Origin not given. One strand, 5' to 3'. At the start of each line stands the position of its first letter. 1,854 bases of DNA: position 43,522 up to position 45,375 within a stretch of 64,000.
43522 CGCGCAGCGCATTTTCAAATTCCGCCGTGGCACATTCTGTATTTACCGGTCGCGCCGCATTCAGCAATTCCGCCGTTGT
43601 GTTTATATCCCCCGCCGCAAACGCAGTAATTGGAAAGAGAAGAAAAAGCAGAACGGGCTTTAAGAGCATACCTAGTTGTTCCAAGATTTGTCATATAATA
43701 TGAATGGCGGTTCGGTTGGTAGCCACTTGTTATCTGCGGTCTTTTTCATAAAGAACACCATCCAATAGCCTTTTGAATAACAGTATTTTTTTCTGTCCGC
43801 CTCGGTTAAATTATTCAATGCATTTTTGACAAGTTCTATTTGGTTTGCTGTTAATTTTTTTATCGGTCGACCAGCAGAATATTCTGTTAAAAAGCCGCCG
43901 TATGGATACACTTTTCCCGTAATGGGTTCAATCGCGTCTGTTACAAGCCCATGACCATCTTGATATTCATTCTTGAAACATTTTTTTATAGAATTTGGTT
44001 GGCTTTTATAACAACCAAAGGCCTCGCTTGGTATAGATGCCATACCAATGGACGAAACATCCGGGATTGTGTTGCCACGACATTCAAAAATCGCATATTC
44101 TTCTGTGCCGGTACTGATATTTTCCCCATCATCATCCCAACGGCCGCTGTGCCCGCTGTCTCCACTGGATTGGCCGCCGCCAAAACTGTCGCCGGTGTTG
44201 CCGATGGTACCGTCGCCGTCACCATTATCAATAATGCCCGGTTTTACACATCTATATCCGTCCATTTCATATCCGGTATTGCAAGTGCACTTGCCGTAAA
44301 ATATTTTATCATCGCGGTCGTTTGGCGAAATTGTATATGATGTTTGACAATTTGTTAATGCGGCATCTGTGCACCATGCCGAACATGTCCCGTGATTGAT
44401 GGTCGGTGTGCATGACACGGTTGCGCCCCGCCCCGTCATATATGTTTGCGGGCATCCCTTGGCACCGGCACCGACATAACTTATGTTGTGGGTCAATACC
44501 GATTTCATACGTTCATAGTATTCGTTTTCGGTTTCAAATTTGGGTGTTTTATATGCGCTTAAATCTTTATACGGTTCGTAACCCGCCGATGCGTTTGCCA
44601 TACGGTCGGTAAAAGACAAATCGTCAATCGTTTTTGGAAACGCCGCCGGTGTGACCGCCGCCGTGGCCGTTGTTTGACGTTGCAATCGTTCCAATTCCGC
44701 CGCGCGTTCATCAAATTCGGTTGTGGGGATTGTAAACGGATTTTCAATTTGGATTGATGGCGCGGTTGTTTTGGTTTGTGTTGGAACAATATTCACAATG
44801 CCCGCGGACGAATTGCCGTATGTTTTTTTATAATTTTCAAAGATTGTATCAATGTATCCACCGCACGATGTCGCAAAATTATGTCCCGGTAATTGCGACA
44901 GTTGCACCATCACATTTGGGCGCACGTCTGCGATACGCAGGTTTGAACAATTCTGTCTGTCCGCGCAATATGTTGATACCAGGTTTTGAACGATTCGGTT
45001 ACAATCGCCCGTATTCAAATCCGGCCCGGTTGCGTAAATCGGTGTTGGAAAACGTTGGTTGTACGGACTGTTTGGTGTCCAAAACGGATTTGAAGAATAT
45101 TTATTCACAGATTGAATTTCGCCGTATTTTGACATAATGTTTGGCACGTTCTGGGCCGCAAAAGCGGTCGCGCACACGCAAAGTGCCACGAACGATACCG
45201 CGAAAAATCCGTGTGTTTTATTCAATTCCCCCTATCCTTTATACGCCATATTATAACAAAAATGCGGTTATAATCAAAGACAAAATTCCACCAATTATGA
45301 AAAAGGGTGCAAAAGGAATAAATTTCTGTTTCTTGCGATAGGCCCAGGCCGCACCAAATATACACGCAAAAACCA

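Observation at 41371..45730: Operon led by an A24 prepilin peptidase but containing no pilin, ATPase, secretin or platform genes, only three novel secreted proteins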

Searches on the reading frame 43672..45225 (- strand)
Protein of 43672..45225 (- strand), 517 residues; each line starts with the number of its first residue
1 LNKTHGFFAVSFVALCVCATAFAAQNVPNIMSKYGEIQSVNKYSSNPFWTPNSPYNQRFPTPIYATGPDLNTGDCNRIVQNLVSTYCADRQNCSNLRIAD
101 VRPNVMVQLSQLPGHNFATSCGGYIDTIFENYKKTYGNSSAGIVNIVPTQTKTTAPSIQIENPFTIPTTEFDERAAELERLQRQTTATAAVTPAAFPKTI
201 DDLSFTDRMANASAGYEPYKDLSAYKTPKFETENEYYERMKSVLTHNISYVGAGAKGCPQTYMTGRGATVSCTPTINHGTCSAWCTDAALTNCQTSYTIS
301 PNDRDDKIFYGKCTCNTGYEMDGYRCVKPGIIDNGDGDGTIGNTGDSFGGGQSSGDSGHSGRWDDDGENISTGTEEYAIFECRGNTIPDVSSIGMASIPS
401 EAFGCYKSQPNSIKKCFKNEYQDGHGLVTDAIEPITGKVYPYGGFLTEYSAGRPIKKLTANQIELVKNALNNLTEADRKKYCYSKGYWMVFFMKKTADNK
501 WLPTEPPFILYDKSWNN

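Call 3: search_protein_families(library=pfam, proteins=[window:43672-45225:-], max_evalue=0.01)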
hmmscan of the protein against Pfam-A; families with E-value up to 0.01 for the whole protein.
window:43672-45225:- (517 aa): 0 families

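Call 6: find_encoding_contigs(protein=window:43672-45225:-, flank=10000, max_places=10)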
Protein window:43672-45225:- (517 aa): no gene with exactly this product is on record in the collection.
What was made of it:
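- Tried and rejected: An exact-sequence look-up of B found nothing on record (call 6).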

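Call 7: find_homologous_proteins(query=window:43672-45225:-, max_evalue=0.001)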
Query window:43672-45225:- (517 aa): 173 proteins with E <= 0.001 among 8000 candidates; the best 120 are listed.
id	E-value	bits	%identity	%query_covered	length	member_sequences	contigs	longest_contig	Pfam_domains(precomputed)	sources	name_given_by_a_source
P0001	0.0e+0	1188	97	100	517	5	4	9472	-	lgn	-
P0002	1.5e-282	956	79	100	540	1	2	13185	-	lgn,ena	-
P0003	1.7e-230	785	99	64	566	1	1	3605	-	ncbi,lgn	-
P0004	1.7e-225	768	99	64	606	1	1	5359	-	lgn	-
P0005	4.2e-198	678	81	64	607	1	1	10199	-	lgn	-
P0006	2.3e-196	672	60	99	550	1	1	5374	-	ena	-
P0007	3.6e-194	665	59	99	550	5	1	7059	-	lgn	-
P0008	1.6e-187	643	55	100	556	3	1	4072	-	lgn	-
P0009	6.5e-184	631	83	62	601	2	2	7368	-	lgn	-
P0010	2.6e-183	629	81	64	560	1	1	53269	-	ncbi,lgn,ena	-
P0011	3.3e-168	579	75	64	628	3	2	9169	-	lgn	-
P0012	2.4e-167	576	74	64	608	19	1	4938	-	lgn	-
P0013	3.4e-167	576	76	64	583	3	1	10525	-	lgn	-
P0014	1.5e-163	564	74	64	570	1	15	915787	-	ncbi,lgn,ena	-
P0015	2.0e-161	557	74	64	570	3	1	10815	-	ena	-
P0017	1.6e-155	537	51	98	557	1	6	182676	-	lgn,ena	-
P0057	1.8e-94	336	51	62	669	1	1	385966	-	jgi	jgi:uncharacterized repeat protein (TIGR02543 family)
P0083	4.1e-80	288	58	47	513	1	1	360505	-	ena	-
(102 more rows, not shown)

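Call 8: find_encoding_contigs(protein=P0014, flank=10000, max_places=2)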
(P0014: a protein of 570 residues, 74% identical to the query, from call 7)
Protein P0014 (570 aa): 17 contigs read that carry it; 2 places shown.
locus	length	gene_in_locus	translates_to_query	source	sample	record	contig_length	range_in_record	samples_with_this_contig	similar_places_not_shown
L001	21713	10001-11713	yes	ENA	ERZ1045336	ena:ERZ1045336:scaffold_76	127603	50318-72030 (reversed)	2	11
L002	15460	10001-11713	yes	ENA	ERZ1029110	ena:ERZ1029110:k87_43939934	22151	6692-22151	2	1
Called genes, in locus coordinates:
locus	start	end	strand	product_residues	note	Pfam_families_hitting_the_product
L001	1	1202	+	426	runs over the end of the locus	PF00512:HisKA (weak), PF02518:HATPase_c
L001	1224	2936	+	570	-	PF03485:Arg_tRNA_synt_N, PF00750:tRNA-synt_1d, PF05746:DALR_1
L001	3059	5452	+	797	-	PF13620:CarboxypepD_reg, PF13715:CarbopepD_reg_2, PF00691:OmpA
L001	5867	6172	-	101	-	-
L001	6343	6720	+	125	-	PF01648:ACPS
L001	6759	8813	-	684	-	-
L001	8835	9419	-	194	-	PF07750:GcrA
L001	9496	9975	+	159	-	PF01478:Peptidase_A24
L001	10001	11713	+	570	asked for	-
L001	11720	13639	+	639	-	-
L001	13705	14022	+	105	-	-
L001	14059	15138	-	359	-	PF05838:Glyco_hydro_108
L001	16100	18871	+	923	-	-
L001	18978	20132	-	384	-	PF02684:LpxB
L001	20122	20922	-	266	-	PF25084:LbH_EIF2B (faint), PF25087:GMPPB_C (weak), PF00132:Hexapep, PF13720:Acetyltransf_11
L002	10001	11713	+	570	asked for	-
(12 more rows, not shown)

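Call 9: find_encoding_contigs(protein=P0001, flank=10000, max_places=3)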
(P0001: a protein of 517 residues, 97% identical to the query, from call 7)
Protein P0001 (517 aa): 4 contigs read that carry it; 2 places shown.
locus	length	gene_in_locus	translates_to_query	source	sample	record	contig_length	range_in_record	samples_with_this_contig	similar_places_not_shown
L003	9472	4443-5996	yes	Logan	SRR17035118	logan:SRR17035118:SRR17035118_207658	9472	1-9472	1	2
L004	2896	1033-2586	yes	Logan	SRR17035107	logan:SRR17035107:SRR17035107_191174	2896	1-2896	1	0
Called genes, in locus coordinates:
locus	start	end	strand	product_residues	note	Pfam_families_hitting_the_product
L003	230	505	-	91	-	-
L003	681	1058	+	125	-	PF01648:ACPS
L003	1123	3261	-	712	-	-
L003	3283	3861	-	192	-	PF07750:GcrA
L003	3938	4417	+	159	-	PF01478:Peptidase_A24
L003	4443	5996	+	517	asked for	-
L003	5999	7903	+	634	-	-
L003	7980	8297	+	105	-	-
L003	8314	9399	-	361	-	PF05838:Glyco_hydro_108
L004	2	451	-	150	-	?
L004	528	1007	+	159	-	PF01478:Peptidase_A24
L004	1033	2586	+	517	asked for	-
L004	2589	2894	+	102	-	?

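Call 10: find_encoding_contigs(protein=P0017, flank=10000, max_places=1)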
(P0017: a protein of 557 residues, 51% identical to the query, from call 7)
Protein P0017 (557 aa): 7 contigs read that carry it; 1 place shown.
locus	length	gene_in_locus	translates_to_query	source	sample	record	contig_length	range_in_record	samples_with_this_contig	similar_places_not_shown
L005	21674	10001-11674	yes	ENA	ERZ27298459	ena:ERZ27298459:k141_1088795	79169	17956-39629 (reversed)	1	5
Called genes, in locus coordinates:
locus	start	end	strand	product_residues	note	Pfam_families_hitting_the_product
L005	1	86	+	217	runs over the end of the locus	PF00072:Response_reg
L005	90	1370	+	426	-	PF00512:HisKA (weak), PF02518:HATPase_c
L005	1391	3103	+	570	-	PF03485:Arg_tRNA_synt_N, PF00750:tRNA-synt_1d, PF05746:DALR_1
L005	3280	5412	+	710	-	PF00691:OmpA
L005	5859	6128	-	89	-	-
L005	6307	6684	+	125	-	PF01648:ACPS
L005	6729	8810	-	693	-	-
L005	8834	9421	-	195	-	PF07750:GcrA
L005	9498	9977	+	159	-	PF01478:Peptidase_A24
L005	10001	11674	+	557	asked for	-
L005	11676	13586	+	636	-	-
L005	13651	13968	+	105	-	-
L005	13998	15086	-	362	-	PF05838:Glyco_hydro_108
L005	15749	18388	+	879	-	-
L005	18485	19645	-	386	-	PF02684:LpxB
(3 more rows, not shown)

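Call 11: find_encoding_contigs(protein=P0057, flank=10000, max_places=1)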
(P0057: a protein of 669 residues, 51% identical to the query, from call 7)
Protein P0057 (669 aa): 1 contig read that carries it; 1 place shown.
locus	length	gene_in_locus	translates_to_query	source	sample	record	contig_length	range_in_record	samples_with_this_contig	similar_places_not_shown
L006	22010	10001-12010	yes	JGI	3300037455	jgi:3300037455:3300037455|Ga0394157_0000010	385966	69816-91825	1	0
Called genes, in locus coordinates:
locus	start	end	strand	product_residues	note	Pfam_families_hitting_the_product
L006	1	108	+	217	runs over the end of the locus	PF00072:Response_reg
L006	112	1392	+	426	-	PF00512:HisKA (weak), PF02518:HATPase_c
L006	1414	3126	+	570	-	PF03485:Arg_tRNA_synt_N, PF00750:tRNA-synt_1d, PF05746:DALR_1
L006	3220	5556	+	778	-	PF00691:OmpA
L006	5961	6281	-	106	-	-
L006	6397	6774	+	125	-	PF01648:ACPS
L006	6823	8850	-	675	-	-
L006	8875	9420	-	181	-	PF07750:GcrA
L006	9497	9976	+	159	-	PF01478:Peptidase_A24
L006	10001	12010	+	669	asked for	-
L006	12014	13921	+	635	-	-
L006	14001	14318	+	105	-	-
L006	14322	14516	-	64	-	-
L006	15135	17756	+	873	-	-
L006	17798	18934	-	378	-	PF02684:LpxB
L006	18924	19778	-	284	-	PF25084:LbH_EIF2B (faint), PF25087:GMPPB_C (weak), PF00132:Hexapep, PF13720:Acetyltransf_11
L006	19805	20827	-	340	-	-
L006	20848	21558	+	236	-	PF10294:Methyltransf_16 (weak), PF13489:Methyltransf_23 (weak), PF05175:MTS, PF06325:PrmA, PF13847:Methyltransf_31, PF08241:Methyltransf_11, PF08242:Methyltransf_12, PF13649:Methyltransf_25, +2 more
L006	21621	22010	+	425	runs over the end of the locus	PF01551:Peptidase_M23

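Call 12: find_encoding_contigs(protein=P0083, flank=10000, max_places=1)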
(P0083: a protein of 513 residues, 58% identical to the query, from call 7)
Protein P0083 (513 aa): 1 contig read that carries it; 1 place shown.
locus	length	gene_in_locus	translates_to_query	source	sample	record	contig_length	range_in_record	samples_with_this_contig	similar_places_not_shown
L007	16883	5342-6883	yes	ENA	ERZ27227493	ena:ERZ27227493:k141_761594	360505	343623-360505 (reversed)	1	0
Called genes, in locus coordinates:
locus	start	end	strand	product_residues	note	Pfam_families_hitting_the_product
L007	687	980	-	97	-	-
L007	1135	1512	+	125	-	PF01648:ACPS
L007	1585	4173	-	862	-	-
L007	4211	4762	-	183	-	PF07750:GcrA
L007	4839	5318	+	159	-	PF01478:Peptidase_A24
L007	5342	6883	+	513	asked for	-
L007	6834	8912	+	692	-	-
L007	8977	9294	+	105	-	-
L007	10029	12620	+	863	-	-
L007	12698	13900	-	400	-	PF02684:LpxB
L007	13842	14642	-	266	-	PF00132:Hexapep (weak), PF25084:LbH_EIF2B (faint), PF25087:GMPPB_C, PF00132:Hexapep, PF13720:Acetyltransf_11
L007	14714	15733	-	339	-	-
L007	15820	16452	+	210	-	PF03602:Cons_hypoth95 (weak), PF05175:MTS, PF06325:PrmA, PF10294:Methyltransf_16, PF13847:Methyltransf_31, PF08241:Methyltransf_11, PF08242:Methyltransf_12, PF13649:Methyltransf_25, +2 more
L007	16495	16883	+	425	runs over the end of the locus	PF01551:Peptidase_M23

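Call 30: search_solved_structures(query=A3, max_evalue=1)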
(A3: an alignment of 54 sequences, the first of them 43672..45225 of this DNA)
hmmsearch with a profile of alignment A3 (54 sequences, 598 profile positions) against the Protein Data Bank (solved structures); distinct sequences matched with E-value up to 1: 0.

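Call 42: search_protein_families(library=ncbifam, proteins=[window:43672-45225:-], max_evalue=0.1)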
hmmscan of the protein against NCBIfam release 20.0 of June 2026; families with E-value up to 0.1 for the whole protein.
window:43672-45225:- (517 aa): 0 families

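Call 46: predict_structure(alignment_id=A3)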
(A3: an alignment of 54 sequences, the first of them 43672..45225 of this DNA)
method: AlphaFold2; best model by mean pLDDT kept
length: 517 residues; sequences in the alignment: 54
mean_pLDDT: 70.4   pTM: 0.36
mean pLDDT of the five models: 70.4, 70.3, 69.7, 68.9, 66.3
residues with pLDDT >= 90: 181; 70-90: 100; 50-70: 88; < 50: 148
segments of 3 or more residues with pLDDT < 50: 1-10, 12-50, 55-66, 140-169, 336-372, 443-450
pLDDT, mean of each block of 10 residues (from residue 1): 43 47 34 33 41 48 49 84 90 87 88 76 89 74 32 36 45 60 57 50 60 52 56 78 91 93 95 96 96 97 96 96 92 52 33 34 37 74 92 91 84 71 74 86 49 74 94 94 91 93 95 86
secondary structure, 60 per line:
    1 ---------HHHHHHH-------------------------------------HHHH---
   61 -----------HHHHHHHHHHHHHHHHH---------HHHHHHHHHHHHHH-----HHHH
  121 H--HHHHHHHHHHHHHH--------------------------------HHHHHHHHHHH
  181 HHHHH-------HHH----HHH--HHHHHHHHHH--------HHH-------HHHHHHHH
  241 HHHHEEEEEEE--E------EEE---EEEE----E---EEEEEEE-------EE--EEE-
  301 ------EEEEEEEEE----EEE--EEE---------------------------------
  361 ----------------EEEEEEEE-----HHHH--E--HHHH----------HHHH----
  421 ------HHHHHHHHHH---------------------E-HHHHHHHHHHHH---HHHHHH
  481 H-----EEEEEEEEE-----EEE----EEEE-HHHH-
elements in order: H10-16 H54-57 H72-88 H98-111 H117-121 H124-137 H170-185 H205-214 H233-244 E245-251 E261-263 E267-270 E279-285 E297-299 E307-315 E320-322 E325-327 E377-384 H390-393 H399-402 H413-416 H427-436 H460-471 H475-481 E487-495 E501-503 E508-511 H513-516
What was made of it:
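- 44236..45225 (-): B, conserved part (aa 1-330). Sec signal (aa 1-24), a conserved N-module (about aa 30-245) that includes a four-Cys helical domain (aa 70-137), then a Cys-rich beta domain (aa 245-330). AF2 pLDDT is 84-90 for aa 70-137 and above 90 for aa 245-330 (call 46).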

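Call 49: fold_search(model_id=the predicted structure, library=pdb)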
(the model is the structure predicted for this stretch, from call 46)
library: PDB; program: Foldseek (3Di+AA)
matches with E <= 10: 129; with E <= 0.001: 0
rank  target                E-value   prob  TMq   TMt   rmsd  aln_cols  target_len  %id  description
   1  10qf                  2.0e-01  0.93  0.12  0.12   4.3        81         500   14  Crystal Structure of Treponema denticola Sialidase (TDE_0471) (released 2026-02-25)
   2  10qi                  2.4e-01  0.92  0.12  0.12   3.9        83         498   14  Crystal Structure of Treponema denticola Sialidase (TDE_0471) D165A mutant bound to 3'-sialyllactose (only Neu5Ac visibl (released 2026-02-25)
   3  7som_h                4.2e-01  0.08  0.08  0.08  22.7       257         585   14  Ciliary C2 central pair apparatus isolated from Chlamydomonas reinhardtii (released 2022-04-13)
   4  3wod_F                4.9e-01  0.12  0.07  0.12  17.4       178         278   11  RNA polymerase-gp39 complex (released 2014-03-12)
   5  6fyx_R                7.3e-01  0.30  0.10  0.33  20.2       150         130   11  Structure of a partial yeast 48S preinitiation complex with eIF5 N-terminal domain (model C1) (released 2018-12-05)
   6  4uex_A                9.6e-01  0.66  0.10  0.52   3.7        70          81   17  Structure of human Saposin A at lysosomal pH (released 2015-07-15)
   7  6e5b_K                9.6e-01  0.13  0.09  0.19   8.2        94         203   14  Human Immunoproteasome 20S particle in complex with compound 1 (released 2019-09-11)
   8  6ifn_D                1.2e+00  0.08  0.06  0.21  14.1       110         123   14  Crystal structure of Type III-A CRISPR Csm complex (released 2018-12-12)
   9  3vw4_A                1.8e+00  0.15  0.11  0.35  22.9       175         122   12  Crystal structure of the DNA-binding domain of ColE2-P9 Rep in complex with the replication origin (released 2013-07-31)
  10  7qca_SR0              1.9e+00  0.16  0.09  0.35  20.3       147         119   12  Spraguea lophii ribosome (released 2022-11-30)
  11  2dob                  2.0e+00  0.41  0.11  0.52   3.6        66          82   15  Crystal Structure of Human Saposin A (released 2006-07-25)
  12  4v7e_BR               2.0e+00  0.15  0.10  0.36  19.4       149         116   11  Model of the small subunit RNA based on a 5.5 A cryo-EM map of Triticum aestivum translating 80S ribosome (released 2014-07-09)
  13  9y0k_L                2.0e+00  0.08  0.09  0.19   7.8        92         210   18  Structure of Plasmodium falciparum 20S proteasome with bound J80 (released 2025-10-29)
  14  8g6e_L                2.0e+00  0.08  0.09  0.19   8.4        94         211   16  Structure of the Plasmodium falciparum 20S proteasome complexed with inhibitor TDI-8304 (released 2023-12-20)
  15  6ifk_C                2.1e+00  0.07  0.06  0.19  11.4        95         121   16  Cryo-EM structure of type III-A Csm-CTR1 complex, AMPPNP bound (released 2018-12-12)
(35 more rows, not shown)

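Call 53: search_protein_families(library=pfam, alignment_id=A3, max_evalue=0.001)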
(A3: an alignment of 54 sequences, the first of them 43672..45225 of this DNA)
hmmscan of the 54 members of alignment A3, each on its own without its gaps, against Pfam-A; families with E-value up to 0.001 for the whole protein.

A. member 1, window:43672-45225:- (517 aa): 0 families

B. families by the number of members that match (of 54 scanned): 2 families
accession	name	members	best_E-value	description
PF09479.16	Flg_new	11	5.3e-07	Listeria-Bacteroides repeat domain (List_Bact_rpt)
PF05838.17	Glyco_hydro_108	2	1.6e-09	Glycosyl hydrolase 108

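Call 57: search_protein_families(library=phrogs, proteins=[window:43672-45225:-], max_evalue=0.01)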
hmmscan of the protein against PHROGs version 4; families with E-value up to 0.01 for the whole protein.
window:43672-45225:- (517 aa): 0 families

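Call 58: search_protein_families(library=padloc, proteins=[window:43672-45225:-], max_evalue=0.01)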
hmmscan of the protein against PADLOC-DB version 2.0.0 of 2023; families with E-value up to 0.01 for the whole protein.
window:43672-45225:- (517 aa): 0 families

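Call 73: fold_search(model_id=the predicted structure, library=viral)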
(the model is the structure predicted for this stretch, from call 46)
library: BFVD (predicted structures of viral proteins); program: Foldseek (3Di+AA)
matches with E <= 10: 260; with E <= 0.001: 0
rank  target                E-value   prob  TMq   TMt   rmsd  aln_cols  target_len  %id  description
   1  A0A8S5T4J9            8.2e-03  0.87  0.12  0.07  25.8       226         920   10  PKD domain-containing protein [Siphoviridae sp. ctn8e14]
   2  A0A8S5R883            3.7e-02  0.98  0.11  0.23   5.9        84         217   14  INTERNALIN B BINDING, VIRULENCE FACTOR, PATHOGENICITY.3A [virus sp. cti5L29]
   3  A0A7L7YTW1            6.1e-02  0.08  0.09  0.06  39.9       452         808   13  VP [uncultured densovirus]
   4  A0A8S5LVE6            6.9e-02  0.99  0.12  0.12   3.6        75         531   17  Uncharacterized protein [Siphoviridae sp. ctMsr1]
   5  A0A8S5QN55            1.6e-01  0.91  0.12  0.10   4.8        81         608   12  Tyrosine phosphatase family protein [Ackermannviridae sp. ctQad106]
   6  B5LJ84                2.0e-01  0.33  0.11  0.30  25.4       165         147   13  Uncharacterized protein [Mycobacterium phage Myrna]
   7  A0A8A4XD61            2.2e-01  0.04  0.08  0.08  29.3       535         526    9  Uncharacterized protein [Psittacidae aveparvovirus]
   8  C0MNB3                2.5e-01  0.08  0.07  0.05  28.0       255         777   14  RNA-directed RNA polymerase 2a [Gayfeather mild mottle virus]
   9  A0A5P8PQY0            2.6e-01  0.60  0.11  0.31  18.3       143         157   15  Uncharacterized protein [Pseudomonas phage Quinobequin-P09]
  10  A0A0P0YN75            2.8e-01  0.08  0.07  0.12  25.4       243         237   10  (no name in the UniProt tables at hand)
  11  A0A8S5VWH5            3.7e-01  0.82  0.11  0.06   3.6        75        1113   19  (no name in the UniProt tables at hand)
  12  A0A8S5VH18            3.7e-01  0.06  0.07  0.11  25.7       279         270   14  Uncharacterized protein [Myoviridae sp. ctkfK18]
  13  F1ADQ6                4.1e-01  0.13  0.09  0.20  24.0       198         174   12  dATP/dGTP diphosphohydrolase N-terminal domain-containing protein [Caulobacter phage Cd1]
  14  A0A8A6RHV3            4.1e-01  0.11  0.10  0.11  26.0       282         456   11  Uncharacterized protein [Coleopteran tombus-related virus]
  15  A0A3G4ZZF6            4.8e-01  0.18  0.10  0.25  25.2       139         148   10  Uncharacterized protein [Gaeavirus sp.]
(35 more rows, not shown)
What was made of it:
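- Checked: The Cys-rich beta domain at aa 245-330 weakly resembles Listeria-Bacteroides (Flg_new) B-repeats (calls 53, 73).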

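Call 87: find_encoding_contigs(protein=P0004, flank=6000, max_places=2)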
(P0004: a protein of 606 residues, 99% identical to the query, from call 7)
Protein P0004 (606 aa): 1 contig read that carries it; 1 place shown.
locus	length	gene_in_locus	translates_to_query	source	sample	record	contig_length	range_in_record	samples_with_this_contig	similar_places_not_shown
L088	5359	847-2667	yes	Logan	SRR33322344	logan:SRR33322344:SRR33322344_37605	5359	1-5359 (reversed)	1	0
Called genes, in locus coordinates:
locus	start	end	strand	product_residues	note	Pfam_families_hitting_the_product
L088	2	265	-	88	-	?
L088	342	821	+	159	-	PF01478:Peptidase_A24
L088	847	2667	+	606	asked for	-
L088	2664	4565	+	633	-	-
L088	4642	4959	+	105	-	-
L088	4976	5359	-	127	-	?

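Call 88: find_encoding_contigs(protein=P0003, flank=6000, max_places=2)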
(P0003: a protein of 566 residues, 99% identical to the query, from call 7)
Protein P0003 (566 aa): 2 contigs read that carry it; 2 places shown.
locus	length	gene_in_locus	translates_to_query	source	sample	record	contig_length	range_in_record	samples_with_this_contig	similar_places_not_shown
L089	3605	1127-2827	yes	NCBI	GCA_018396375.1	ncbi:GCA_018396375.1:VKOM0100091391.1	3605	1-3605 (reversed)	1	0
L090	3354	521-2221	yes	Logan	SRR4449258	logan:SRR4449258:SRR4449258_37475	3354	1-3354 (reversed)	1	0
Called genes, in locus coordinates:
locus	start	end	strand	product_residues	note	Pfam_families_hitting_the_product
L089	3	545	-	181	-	?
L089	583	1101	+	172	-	PF01478:Peptidase_A24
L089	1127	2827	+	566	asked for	-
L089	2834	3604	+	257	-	?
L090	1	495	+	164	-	?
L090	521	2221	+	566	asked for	-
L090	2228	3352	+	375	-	?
